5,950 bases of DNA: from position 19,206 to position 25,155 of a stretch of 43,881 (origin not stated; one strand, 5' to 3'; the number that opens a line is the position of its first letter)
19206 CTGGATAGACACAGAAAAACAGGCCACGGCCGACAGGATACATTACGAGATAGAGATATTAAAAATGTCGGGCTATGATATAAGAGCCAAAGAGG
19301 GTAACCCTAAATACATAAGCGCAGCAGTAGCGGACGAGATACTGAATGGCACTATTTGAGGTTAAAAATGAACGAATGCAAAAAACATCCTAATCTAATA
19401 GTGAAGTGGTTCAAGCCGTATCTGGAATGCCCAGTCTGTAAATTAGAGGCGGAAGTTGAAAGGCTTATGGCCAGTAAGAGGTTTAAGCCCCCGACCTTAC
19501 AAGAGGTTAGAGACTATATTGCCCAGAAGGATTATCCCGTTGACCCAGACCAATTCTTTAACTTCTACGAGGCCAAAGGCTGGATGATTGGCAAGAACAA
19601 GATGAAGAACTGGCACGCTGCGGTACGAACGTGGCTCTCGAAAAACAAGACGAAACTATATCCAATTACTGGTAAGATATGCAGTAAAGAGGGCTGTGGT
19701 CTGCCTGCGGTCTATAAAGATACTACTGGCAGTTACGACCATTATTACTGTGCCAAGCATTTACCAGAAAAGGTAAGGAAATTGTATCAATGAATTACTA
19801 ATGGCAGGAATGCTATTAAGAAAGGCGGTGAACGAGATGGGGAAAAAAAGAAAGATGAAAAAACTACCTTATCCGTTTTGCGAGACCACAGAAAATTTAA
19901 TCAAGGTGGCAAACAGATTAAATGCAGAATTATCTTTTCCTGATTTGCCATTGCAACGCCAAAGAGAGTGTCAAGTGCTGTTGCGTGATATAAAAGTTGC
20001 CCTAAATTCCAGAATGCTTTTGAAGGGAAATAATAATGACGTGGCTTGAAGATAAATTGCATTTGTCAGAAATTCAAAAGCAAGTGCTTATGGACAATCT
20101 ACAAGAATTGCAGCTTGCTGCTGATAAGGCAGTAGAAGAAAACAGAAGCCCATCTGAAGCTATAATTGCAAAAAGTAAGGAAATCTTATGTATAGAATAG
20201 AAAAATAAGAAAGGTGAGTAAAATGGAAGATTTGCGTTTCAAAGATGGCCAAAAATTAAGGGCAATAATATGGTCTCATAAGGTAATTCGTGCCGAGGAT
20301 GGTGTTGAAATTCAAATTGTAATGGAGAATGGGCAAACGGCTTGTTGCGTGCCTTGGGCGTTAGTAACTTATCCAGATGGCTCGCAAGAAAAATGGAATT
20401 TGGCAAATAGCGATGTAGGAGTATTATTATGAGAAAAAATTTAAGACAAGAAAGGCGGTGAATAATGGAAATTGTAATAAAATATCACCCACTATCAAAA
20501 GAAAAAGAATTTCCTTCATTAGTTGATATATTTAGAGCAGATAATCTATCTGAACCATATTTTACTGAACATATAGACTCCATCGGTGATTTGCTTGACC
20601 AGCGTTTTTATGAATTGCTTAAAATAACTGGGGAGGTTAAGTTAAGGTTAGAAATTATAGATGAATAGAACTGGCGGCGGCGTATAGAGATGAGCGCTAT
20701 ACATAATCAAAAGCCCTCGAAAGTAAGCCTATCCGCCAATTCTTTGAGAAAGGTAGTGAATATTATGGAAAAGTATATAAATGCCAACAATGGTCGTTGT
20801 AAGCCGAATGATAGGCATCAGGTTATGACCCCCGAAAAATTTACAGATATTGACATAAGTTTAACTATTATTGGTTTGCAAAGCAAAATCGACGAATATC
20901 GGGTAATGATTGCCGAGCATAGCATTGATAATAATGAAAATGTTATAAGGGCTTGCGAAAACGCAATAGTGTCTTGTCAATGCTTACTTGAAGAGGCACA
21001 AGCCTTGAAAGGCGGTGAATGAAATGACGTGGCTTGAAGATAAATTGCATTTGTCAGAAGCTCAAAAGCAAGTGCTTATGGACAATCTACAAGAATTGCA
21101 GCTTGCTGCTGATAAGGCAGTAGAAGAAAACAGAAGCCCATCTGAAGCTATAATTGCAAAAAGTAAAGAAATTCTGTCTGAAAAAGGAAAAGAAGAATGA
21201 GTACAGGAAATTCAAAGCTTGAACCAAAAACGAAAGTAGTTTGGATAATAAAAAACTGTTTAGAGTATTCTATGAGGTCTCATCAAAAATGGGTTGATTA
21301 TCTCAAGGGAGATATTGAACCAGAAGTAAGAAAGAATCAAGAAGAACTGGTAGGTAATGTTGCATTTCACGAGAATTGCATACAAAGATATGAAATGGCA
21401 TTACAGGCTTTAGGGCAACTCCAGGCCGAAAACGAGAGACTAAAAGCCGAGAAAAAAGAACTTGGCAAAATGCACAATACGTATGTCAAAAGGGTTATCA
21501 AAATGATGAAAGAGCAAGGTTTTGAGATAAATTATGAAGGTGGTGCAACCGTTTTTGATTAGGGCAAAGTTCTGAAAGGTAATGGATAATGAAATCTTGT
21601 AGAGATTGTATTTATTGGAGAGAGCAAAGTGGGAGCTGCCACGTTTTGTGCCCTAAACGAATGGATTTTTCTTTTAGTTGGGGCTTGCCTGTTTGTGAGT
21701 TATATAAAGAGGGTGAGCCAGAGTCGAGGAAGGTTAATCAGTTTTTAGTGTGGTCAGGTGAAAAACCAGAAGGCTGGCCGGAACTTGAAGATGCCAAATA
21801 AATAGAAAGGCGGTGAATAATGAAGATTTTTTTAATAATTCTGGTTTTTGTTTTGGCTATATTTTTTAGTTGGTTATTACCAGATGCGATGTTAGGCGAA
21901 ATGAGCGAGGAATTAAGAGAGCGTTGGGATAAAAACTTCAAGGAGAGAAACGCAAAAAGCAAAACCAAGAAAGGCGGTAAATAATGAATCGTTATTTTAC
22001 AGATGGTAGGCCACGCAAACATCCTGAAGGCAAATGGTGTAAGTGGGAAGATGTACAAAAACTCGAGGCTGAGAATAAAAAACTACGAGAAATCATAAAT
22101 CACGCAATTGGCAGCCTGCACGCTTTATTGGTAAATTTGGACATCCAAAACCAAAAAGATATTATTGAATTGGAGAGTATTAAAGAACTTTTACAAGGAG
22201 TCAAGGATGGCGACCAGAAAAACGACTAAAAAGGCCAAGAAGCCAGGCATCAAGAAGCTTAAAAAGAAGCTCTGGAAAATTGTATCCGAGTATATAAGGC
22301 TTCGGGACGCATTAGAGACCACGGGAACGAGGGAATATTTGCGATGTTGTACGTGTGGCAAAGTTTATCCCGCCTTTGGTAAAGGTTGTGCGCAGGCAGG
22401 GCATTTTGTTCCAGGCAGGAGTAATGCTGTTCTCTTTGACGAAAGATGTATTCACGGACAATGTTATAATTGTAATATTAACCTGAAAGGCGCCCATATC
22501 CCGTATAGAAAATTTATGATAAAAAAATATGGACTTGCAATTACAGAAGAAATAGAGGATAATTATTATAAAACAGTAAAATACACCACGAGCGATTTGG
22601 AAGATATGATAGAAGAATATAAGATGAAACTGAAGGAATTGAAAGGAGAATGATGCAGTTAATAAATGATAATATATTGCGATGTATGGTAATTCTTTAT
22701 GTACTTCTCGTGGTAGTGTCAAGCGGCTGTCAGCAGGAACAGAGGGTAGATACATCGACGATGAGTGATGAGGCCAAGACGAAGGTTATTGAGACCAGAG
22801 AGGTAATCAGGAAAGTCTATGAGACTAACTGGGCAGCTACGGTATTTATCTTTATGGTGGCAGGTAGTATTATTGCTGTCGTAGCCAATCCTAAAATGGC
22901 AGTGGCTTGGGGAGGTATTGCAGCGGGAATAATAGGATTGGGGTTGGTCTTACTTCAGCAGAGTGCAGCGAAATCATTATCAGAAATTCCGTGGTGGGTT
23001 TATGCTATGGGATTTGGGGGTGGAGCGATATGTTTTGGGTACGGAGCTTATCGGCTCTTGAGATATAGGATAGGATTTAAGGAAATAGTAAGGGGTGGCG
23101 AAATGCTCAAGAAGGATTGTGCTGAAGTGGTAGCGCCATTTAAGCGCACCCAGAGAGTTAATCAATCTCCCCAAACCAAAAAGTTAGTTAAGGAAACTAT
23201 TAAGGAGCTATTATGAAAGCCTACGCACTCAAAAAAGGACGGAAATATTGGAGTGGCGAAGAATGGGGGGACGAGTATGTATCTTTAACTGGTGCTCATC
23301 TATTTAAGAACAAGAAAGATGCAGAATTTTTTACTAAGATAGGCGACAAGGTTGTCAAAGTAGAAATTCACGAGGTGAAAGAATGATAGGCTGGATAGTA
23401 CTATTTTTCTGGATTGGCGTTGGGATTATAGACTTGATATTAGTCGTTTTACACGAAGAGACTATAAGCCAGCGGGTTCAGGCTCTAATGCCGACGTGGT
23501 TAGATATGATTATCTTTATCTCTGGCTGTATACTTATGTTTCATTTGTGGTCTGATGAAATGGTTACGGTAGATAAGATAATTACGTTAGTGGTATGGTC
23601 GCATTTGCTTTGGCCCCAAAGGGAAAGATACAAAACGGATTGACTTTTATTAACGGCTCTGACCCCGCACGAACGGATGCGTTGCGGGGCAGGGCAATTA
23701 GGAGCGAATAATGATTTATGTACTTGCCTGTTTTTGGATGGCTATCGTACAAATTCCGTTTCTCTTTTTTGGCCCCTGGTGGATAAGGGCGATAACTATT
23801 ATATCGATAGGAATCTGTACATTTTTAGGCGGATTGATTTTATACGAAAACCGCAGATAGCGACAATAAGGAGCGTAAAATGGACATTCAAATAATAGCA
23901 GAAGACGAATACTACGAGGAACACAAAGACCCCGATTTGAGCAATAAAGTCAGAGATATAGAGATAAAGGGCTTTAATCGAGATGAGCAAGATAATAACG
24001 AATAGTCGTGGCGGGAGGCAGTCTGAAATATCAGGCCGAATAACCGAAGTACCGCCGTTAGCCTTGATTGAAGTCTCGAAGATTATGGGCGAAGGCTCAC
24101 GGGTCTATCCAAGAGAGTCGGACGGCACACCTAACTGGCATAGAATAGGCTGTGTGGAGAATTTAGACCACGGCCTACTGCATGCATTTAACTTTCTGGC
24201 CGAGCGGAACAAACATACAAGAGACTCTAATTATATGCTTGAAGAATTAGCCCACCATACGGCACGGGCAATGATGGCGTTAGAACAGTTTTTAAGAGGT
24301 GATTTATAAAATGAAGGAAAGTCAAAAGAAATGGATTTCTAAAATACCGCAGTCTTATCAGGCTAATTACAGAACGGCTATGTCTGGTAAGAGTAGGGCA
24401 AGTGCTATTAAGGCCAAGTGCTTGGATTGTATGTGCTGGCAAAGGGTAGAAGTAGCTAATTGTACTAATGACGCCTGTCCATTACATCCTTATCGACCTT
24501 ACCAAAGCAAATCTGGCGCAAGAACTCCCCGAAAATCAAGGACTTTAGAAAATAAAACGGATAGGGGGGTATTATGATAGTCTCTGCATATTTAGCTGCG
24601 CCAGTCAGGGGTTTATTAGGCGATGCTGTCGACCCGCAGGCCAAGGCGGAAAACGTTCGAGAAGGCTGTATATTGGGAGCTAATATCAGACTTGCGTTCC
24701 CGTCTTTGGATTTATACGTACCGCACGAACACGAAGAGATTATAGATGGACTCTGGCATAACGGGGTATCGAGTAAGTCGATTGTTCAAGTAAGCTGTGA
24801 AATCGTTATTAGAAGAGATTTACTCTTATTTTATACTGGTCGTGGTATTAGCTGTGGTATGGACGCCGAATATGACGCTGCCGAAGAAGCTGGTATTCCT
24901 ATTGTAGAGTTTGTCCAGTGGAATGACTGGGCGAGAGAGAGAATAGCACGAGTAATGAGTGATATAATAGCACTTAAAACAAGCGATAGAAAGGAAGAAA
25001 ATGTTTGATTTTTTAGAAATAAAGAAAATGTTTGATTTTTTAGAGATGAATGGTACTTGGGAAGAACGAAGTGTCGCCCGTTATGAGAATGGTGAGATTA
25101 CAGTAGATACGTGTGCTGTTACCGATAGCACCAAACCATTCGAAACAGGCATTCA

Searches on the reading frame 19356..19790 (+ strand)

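Call 43: search_protein_families(library=phrogs, proteins=[window:19356-19790:+], max_evalue=0.001)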
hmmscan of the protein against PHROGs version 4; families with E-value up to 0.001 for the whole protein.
window:19356-19790:+ (145 aa): 2 families
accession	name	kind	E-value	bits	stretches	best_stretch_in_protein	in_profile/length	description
phrog_15768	-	unknown function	4.1e-22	80.3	1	33-100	119-187/228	-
phrog_28809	-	unknown function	9.6e-06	26.5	1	62-98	148-185/211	-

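Call 94: search_protein_families(library=pfam, proteins=[window:19356-19790:+], max_evalue=0.01)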
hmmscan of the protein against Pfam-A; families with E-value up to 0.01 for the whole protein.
window:19356-19790:+ (145 aa): 0 families

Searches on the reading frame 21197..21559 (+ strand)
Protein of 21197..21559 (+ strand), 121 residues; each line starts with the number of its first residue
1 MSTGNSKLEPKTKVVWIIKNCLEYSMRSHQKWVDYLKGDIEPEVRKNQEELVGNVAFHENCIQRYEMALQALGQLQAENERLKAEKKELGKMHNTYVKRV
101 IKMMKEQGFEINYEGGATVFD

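Call 43: search_protein_families(library=phrogs, proteins=[window:21197-21559:+], max_evalue=0.001)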
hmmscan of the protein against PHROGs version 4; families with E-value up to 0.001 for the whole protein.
window:21197-21559:+ (121 aa): 0 families

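Call 94: search_protein_families(library=pfam, proteins=[window:21197-21559:+], max_evalue=0.01)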
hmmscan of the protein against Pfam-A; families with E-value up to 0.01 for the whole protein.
window:21197-21559:+ (121 aa): 1 family
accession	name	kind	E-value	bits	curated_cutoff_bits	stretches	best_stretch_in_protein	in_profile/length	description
PF06005.17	ZapB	-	0.007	17.3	31.5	0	63-94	11-42/71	Cell division protein ZapB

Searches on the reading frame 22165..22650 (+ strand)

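Call 43: search_protein_families(library=phrogs, proteins=[window:22165-22650:+], max_evalue=0.001)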
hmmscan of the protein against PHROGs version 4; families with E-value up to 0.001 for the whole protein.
window:22165-22650:+ (162 aa): 3 families
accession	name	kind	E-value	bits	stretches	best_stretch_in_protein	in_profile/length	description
phrog_5034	-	DNA, RNA and nucleotide metabolism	2.4e-26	93.5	1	23-160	5-131/138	NinG/ Rap DNA junction specific endonuclease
phrog_171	-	DNA, RNA and nucleotide metabolism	2.5e-24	87.7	1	18-161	93-223/452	NinG/ Rap DNA junction specific endonuclease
phrog_4916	-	unknown function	7.3e-07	29.8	1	98-160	3-64/71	-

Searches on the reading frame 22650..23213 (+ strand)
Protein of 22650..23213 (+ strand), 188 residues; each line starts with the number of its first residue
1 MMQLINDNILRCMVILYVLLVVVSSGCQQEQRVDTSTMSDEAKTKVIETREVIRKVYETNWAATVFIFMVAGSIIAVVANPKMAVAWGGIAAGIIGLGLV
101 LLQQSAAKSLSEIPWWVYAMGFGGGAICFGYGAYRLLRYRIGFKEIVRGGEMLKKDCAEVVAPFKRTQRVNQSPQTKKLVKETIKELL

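Call 43: search_protein_families(library=phrogs, proteins=[window:22650-23213:+], max_evalue=0.001)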
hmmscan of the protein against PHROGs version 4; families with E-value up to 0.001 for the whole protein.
window:22650-23213:+ (188 aa): 0 families

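Call 94: search_protein_families(library=pfam, proteins=[window:22650-23213:+], max_evalue=0.01)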
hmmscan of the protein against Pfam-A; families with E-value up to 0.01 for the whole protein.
window:22650-23213:+ (188 aa): 2 families
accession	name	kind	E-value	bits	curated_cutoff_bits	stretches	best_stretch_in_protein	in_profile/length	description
PF15033.11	Kinocilin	-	6.2e-05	23.1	27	1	63-105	16-58/123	Kinocilin protein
PF07490.16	Tir_receptor_N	-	0.0061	16.9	25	1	39-105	189-255/269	Translocated intimin receptor (Tir) N-terminus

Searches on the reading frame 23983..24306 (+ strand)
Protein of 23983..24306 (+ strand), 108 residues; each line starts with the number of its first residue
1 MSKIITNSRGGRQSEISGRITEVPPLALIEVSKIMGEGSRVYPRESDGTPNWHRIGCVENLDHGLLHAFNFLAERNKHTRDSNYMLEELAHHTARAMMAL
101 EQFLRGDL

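Call 43: search_protein_families(library=phrogs, proteins=[window:23983-24306:+], max_evalue=0.001)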
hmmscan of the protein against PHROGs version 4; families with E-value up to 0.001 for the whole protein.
window:23983-24306:+ (108 aa): 1 family
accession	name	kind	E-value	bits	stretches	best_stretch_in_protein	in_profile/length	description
phrog_31336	-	unknown function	4.4e-07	30.1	1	5-101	260-342/359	-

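Call 94: search_protein_families(library=pfam, proteins=[window:23983-24306:+], max_evalue=0.01)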
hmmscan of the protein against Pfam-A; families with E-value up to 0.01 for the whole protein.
window:23983-24306:+ (108 aa): 1 family
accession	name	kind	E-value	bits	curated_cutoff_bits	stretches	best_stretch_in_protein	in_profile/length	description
PF18909.5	dGTP_diPhyd_N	-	6.6e-09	36.1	27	1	10-106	4-93/99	dATP/dGTP diphosphohydrolase, N-terminal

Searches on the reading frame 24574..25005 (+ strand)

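Call 43: search_protein_families(library=phrogs, proteins=[window:24574-25005:+], max_evalue=0.001)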
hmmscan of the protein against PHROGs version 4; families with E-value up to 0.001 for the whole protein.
window:24574-25005:+ (144 aa): 1 family
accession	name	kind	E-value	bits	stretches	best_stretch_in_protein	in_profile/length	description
phrog_355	-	DNA, RNA and nucleotide metabolism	7.8e-06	26.5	1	82-130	141-189/249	nucleoside 2-deoxyribosyltransferase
